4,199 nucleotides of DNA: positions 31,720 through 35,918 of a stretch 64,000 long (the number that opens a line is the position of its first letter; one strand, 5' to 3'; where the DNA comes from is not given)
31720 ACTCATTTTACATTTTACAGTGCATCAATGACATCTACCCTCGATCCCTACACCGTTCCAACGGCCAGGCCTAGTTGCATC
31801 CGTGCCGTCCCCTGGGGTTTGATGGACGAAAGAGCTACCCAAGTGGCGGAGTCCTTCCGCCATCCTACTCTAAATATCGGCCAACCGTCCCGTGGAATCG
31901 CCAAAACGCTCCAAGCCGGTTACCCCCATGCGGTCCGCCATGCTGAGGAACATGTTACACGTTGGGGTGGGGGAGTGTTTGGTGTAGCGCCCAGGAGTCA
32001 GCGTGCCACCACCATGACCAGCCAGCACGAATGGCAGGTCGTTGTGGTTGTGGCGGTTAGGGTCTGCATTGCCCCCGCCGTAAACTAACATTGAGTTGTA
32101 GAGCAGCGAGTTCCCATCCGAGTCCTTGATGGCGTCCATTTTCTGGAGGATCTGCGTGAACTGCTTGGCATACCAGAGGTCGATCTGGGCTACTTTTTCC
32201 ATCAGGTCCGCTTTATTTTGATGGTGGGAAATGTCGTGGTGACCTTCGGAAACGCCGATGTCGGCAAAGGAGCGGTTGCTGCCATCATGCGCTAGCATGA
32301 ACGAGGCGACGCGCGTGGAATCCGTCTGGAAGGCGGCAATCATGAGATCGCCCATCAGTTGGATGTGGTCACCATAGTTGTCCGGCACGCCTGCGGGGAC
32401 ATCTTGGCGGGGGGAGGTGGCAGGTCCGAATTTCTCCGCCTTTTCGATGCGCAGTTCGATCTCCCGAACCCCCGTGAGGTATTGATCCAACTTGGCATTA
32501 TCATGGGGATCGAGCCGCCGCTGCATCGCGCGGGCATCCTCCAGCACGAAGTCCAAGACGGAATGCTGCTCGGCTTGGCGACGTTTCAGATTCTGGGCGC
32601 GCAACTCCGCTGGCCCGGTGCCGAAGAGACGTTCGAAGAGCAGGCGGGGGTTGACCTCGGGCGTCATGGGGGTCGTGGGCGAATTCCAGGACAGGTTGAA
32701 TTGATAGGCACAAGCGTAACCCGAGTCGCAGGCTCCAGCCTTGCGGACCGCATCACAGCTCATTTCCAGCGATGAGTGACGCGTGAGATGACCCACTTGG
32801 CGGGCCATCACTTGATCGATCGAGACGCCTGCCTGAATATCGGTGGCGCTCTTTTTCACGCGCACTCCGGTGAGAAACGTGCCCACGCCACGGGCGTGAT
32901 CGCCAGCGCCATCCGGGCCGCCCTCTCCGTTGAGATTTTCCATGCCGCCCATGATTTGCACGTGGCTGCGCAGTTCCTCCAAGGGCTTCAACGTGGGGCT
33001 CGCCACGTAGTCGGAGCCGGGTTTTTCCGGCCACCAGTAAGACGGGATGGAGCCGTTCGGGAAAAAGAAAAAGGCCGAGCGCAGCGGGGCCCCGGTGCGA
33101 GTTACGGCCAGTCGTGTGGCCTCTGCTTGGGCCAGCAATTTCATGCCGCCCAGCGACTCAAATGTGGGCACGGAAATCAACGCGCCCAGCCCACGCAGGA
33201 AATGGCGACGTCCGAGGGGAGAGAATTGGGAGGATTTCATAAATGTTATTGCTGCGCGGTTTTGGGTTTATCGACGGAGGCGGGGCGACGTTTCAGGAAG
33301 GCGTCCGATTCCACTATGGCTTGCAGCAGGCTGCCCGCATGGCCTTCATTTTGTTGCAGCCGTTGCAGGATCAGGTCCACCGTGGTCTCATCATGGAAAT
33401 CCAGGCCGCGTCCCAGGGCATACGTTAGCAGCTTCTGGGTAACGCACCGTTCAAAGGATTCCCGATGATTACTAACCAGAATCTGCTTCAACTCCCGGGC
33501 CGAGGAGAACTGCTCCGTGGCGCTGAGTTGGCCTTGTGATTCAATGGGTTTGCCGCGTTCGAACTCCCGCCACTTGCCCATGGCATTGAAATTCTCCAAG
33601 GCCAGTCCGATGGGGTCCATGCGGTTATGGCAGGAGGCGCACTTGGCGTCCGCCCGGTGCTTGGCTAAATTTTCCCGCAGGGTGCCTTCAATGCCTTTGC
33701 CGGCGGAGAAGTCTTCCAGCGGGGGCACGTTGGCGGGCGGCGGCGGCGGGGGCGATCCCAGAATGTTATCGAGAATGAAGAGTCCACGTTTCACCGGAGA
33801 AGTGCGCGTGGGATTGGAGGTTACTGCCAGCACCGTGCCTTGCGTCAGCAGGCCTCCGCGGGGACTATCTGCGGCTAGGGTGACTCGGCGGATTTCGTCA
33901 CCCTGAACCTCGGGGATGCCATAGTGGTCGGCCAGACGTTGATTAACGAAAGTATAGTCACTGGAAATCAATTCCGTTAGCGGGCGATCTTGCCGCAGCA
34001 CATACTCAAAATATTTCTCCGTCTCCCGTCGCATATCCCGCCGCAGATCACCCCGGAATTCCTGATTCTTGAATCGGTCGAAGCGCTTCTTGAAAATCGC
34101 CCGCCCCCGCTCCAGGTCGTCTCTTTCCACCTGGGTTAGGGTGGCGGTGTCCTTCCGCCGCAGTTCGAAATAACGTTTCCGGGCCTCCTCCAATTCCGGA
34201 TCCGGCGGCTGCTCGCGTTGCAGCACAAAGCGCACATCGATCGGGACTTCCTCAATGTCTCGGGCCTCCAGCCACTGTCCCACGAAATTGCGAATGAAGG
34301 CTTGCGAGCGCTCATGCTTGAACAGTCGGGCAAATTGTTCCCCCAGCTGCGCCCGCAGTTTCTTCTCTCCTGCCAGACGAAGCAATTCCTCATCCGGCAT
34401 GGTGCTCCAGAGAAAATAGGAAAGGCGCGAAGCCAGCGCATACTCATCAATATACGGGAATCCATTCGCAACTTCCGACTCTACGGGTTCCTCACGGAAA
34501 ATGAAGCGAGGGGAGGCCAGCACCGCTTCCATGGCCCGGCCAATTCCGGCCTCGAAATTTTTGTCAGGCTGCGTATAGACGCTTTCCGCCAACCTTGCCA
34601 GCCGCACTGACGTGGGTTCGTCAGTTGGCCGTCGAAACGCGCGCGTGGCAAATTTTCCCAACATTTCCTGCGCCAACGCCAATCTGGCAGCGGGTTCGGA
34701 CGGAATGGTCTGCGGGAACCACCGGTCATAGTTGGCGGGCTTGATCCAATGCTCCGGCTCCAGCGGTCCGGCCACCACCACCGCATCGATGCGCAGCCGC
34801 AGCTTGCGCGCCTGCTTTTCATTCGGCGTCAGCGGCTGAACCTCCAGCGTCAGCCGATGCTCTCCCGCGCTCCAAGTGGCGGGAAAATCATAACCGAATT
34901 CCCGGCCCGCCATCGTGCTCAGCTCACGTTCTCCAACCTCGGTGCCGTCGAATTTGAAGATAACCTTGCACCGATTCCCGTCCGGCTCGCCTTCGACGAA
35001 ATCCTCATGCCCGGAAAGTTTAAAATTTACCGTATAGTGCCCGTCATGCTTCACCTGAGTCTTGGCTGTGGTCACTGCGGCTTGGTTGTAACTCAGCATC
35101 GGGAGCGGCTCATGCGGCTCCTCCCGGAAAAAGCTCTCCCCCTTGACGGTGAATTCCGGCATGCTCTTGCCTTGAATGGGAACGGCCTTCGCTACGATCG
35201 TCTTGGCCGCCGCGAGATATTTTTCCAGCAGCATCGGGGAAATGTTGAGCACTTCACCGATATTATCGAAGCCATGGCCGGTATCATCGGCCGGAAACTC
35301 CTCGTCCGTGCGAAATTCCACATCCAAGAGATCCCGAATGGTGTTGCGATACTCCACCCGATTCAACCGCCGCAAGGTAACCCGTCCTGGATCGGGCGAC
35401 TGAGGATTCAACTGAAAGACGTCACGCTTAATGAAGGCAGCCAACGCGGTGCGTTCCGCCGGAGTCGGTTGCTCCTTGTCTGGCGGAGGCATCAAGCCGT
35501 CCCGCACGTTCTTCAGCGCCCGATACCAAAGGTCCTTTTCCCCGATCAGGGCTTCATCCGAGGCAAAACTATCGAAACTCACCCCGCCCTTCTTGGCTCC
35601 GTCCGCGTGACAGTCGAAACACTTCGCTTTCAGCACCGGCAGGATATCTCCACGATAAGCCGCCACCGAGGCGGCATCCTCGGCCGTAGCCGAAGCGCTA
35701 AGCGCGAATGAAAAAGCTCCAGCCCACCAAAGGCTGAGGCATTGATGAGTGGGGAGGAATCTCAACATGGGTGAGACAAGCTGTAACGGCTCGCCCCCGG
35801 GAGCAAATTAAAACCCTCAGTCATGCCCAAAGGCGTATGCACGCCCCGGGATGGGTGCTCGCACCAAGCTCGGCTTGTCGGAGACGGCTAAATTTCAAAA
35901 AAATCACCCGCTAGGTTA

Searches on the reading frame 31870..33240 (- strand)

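Call 46: search_protein_families(library=pfam, proteins=[window:31870-33240:-], max_evalue=0.0001)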
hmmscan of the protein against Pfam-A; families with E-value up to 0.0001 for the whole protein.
window:31870-33240:- (456 aa): 1 family
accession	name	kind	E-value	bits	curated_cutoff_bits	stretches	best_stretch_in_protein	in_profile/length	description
PF07586.16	HXXSHH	-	2e-98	330.2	30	1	54-361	1-306/307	Protein of unknown function (DUF1552)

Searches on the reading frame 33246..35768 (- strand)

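Call 47: search_protein_families(library=pfam, proteins=[window:33246-35768:-], max_evalue=0.0001)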
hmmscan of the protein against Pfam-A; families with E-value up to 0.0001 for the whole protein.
window:33246-35768:- (840 aa): 7 families
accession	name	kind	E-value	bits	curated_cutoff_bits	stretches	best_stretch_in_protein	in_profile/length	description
PF07631.16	PSD4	-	2.5e-36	125.4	23.3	2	440-525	1-88/128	Protein of unknown function (DUF1592)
PF07627.16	PSCyt3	-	1.1e-34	119.1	27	1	637-735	1-96/98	Protein of unknown function (DUF1588)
PF07626.16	PSD3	-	7.7e-27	94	23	1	133-196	1-64/65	Protein of unknown function (DUF1587)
PF07624.16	PSD2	-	3e-21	75.3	25.8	1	752-824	3-74/74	Protein of unknown function (DUF1585)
PF07637.16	PSD5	-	1.2e-14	54.8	34.2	1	366-427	2-62/62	Protein of unknown function (DUF1595)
PF07635.16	PSCyt1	-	6.2e-08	33.6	22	1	50-97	1-59/59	Planctomycete cytochrome C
PF13442.11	Cytochrome_CBB3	-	5.9e-07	30.2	27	0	46-113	10-68/68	Cytochrome C oxidase, cbb3-type, subunit III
